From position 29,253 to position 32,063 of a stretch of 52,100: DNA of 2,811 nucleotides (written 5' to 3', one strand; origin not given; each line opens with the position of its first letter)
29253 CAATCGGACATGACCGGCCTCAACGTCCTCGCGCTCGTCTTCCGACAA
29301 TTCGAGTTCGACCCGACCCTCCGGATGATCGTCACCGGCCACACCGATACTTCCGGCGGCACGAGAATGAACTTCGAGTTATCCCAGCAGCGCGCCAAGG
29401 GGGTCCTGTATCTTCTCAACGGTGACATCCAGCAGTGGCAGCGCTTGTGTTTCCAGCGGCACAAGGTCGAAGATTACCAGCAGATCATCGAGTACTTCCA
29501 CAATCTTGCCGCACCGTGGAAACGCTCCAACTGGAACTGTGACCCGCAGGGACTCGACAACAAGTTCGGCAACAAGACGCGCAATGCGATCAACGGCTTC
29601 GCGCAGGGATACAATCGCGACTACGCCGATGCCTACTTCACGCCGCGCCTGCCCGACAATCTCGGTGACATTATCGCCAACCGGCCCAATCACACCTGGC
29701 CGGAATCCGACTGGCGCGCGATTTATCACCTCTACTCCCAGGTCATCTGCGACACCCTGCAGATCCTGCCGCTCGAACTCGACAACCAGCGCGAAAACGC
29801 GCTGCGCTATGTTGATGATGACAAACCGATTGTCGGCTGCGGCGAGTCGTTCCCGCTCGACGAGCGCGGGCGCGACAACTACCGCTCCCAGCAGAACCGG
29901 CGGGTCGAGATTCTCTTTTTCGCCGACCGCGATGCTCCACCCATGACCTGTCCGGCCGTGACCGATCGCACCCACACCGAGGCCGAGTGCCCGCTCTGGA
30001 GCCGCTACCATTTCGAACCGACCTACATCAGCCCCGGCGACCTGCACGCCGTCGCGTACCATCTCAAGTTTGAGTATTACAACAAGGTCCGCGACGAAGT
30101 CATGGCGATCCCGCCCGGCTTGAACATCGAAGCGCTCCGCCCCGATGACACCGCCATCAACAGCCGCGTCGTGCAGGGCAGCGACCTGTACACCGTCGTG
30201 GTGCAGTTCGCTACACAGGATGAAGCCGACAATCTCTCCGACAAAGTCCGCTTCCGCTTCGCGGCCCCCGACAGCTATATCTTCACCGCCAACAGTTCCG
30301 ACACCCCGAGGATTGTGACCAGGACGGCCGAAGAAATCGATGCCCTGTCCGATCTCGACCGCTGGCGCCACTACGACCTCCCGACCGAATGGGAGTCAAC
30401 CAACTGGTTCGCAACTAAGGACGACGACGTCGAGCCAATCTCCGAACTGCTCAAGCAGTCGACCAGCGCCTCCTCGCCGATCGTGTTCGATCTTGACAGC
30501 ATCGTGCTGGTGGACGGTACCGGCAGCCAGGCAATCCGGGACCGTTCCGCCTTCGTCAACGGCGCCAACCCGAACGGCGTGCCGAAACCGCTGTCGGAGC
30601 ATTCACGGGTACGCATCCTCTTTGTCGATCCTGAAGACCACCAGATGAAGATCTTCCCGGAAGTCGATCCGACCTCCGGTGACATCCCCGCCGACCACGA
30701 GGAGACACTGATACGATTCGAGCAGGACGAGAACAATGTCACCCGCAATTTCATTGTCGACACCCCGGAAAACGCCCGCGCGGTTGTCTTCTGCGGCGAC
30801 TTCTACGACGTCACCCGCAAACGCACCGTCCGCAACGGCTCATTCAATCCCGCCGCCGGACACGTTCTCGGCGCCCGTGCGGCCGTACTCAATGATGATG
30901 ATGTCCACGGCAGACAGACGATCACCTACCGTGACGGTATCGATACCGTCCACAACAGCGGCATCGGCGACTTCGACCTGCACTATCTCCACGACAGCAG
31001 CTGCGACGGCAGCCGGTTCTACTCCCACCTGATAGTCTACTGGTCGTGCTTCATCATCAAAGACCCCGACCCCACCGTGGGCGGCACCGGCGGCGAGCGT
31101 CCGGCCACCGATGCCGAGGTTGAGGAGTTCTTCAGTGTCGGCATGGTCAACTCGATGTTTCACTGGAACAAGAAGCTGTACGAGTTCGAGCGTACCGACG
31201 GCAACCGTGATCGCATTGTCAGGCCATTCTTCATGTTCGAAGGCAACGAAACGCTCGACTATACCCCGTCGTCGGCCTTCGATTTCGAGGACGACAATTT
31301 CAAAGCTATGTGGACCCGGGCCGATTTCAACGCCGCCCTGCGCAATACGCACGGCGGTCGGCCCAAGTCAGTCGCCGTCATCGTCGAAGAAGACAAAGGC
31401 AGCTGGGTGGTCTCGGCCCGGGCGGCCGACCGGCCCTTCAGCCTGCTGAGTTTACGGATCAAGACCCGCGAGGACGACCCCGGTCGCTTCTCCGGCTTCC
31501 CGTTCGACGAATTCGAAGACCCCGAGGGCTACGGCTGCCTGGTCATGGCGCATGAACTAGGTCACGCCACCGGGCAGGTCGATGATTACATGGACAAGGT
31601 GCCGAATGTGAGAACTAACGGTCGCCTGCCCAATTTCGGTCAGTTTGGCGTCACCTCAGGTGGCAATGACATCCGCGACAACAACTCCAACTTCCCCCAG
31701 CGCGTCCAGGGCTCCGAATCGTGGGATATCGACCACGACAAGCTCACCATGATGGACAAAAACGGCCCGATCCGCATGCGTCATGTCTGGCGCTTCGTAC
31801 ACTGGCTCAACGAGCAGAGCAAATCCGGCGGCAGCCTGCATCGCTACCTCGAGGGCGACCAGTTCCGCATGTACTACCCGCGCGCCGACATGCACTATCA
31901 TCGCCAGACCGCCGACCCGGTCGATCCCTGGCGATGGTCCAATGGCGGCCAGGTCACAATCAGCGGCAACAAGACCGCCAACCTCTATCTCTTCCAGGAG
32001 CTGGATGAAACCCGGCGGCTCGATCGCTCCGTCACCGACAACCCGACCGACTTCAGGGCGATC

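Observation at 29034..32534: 1166-aa candidate effector combining a split OmpA-like peptidoglycan-binding domain with an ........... metallopeptidase-like site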

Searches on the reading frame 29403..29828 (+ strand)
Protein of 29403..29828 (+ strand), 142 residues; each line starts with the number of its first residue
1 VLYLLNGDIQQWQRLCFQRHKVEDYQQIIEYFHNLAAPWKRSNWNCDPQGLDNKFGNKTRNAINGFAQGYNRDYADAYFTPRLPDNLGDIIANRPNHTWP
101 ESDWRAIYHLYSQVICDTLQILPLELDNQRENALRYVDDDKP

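Call 46: search_protein_families(library=pfam, proteins=[window:29403-29828:+], max_evalue=10)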
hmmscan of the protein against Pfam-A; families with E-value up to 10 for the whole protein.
window:29403-29828:+ (142 aa): 1 family
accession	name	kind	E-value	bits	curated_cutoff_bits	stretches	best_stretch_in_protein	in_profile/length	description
PF06507.19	ARF_AD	-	0.19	12.1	27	0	96-107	48-59/84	Auxin response factor ancillary domain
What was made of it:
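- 29424..29819 (+): Helical insertion (res 131-262) nested in the OmpA-like domain; PG_binding_1-like (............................). Not called by Pfam in this protein itself (call 46).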

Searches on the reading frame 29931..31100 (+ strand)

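Call 46: search_protein_families(library=pfam, proteins=[window:29931-31100:+], max_evalue=10)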
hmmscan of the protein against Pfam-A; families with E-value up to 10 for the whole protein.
window:29931-31100:+ (390 aa): 1 family
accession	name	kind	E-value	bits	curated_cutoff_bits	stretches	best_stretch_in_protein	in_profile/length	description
PF05036.18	SPOR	-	0.18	12.6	21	1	76-107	34-65/76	SPOR domain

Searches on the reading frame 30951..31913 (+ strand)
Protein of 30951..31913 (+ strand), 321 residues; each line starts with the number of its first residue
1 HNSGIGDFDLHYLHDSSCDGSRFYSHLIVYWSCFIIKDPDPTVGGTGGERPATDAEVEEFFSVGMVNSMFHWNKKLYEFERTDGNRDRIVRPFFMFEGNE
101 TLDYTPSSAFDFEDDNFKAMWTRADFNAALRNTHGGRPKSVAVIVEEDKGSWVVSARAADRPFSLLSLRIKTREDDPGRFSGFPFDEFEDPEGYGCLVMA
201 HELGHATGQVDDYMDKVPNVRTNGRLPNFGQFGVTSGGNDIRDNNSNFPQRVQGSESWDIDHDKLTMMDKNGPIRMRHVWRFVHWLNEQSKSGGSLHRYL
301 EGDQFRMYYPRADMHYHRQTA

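Call 46: search_protein_families(library=pfam, proteins=[window:31071-31853:+], max_evalue=10)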
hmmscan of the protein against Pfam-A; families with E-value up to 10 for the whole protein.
window:31071-31853:+ (261 aa): 1 family
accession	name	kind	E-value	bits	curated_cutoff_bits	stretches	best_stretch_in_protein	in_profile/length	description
PF15692.10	NKAP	-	0.2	12.7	27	1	31-46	8-24/81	NF-kappa-B-activating protein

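Call 47: predict_structure(alignment_id=A2)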
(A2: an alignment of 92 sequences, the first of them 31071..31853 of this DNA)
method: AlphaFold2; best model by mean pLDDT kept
length: 261 residues; sequences in the alignment: 92
mean_pLDDT: 82.9   pTM: 0.77
mean pLDDT of the five models: 82.9, 80.8, 80.7, 80.5, 79.3
residues with pLDDT >= 90: 110; 70-90: 105; 50-70: 38; < 50: 8
segments of 3 or more residues with pLDDT < 50: 187-191, 217-219
pLDDT, mean of each block of 10 residues (from residue 1): 82 93 94 91 81 84 83 80 92 86 92 89 92 93 89 93 84 60 55 72 69 55 75 86 91 93 78
secondary structure, 60 per line:
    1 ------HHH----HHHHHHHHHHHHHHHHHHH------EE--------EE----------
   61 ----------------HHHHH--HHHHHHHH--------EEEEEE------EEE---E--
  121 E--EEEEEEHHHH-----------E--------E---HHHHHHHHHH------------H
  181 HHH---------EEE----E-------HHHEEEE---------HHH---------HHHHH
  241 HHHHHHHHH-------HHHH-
elements in order: H14-32 H77-81 H84-91 E100-105 E112-114 E124-129 H130-133 H158-167 H180-183 E193-195 E211-214 H236-249 H257-260

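Call 49: fold_search(model_id=the predicted structure, library=pdb)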
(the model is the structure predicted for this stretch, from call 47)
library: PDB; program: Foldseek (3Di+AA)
matches with E <= 10: 55; with E <= 0.001: 0
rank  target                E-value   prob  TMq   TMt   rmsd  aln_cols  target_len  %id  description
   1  9dvi_C                2.0e+00  0.01  0.08  0.08  16.8       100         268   14  Hetero-hexameric Hsp70-Hsp40-DafA complex (released 2025-10-22)
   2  9a5m_A                2.4e+00  0.03  0.15  0.09  16.4       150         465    9  Integrative model of YDJA-YDIS by crosslinking MS and deep learning (released 2024-09-18)
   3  3qku_A                2.6e+00  0.01  0.09  0.07  17.6       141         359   11  Mre11 Rad50 binding domain in complex with Rad50 and AMP-PNP (released 2011-03-30)
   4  4iz9                  3.7e+00  0.02  0.07  0.05   4.9        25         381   24  Crystal structure of an acetate kinase from Mycobacterium avium bound to an unknown acid-ApCpp conjugate and manganese (released 2013-02-20)
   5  2ge8_D                3.7e+00  0.01  0.10  0.15   9.8        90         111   13  Structure of the C-terminal dimerization domain of infectious bronchitis virus nucleocapsid protein (released 2006-06-27)
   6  2ge8_A                3.7e+00  0.01  0.10  0.15   9.8        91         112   13  Structure of the C-terminal dimerization domain of infectious bronchitis virus nucleocapsid protein (released 2006-06-27)
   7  5fi0_H                4.2e+00  0.02  0.07  0.10   8.9        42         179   12  Crystal Structure of the P-Rex1 DH/PH tandem in complex with Rac1 (released 2016-04-20)
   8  3r9p_A                4.8e+00  0.01  0.08  0.06  11.7        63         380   19  Crystal structure of AckA from Mycobacterium paratuberculosis ATCC BAA-968 / K-10 (released 2011-05-04)
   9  2dfk_D                5.1e+00  0.02  0.07  0.10   4.8        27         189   18  Crystal structure of the CDC42-Collybistin II complex (released 2006-05-02)
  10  2ge7_B                5.1e+00  0.01  0.10  0.15   9.8        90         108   13  Structure of the C-terminal dimerization domain of infectious bronchitis virus nucleocapsid protein (released 2006-06-27)
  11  2ge8_I                5.1e+00  0.01  0.10  0.15   9.5        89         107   12  Structure of the C-terminal dimerization domain of infectious bronchitis virus nucleocapsid protein (released 2006-06-27)
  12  4nck_A                5.4e+00  0.01  0.10  0.09  17.5       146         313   10  Crystal Structure of Pyrococcus furiosis Rad50 R797G mutation (released 2014-03-05)
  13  3qkt_D                5.4e+00  0.01  0.08  0.08  17.5       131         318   10  Rad50 ABC-ATPase with adjacent coiled-coil region in complex with AMP-PNP (released 2011-03-30)
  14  9a9j_B                5.8e+00  0.01  0.08  0.12  17.6        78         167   13  Complex of the closed conformation of P. furiosus Mre11-Rad50 (released 2025-04-02)
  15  4nch_B                5.8e+00  0.01  0.10  0.09  17.6       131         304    9  Crystal Structure of Pyrococcus furiosis Rad50 L802W mutation (released 2014-03-05)
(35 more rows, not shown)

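Call 75: search_protein_representatives(protein=window:30951-31913:+)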
Query: 321 residues. Proteins with E-value up to 0.001 (for the whole library): 132; up to 1e-10: 66; up to 1e-30: 11. The best 132 are listed.
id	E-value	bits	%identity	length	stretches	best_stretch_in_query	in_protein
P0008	3.7e-112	391.6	54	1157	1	1-319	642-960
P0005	4.5e-107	374.9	57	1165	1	2-321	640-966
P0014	2.1e-104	366.1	55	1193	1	1-319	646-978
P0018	6.0e-103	361.4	54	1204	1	1-314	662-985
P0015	7.2e-88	311.8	52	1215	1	1-303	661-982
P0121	6.7e-84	298.8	46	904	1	2-319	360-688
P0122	7.2e-80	285.5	55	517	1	49-313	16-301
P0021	4.7e-79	282.8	50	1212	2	88-312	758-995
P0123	1.1e-77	278.3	43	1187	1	2-319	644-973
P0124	3.7e-63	230.5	59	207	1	146-320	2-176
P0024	5.6e-59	216.8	41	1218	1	1-309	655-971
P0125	3.6e-23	99.1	36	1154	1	5-235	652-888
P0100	2.2e-22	96.5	33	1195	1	5-319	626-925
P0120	1.3e-21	94.0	33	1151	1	5-288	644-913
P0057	3.1e-21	92.7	32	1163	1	6-301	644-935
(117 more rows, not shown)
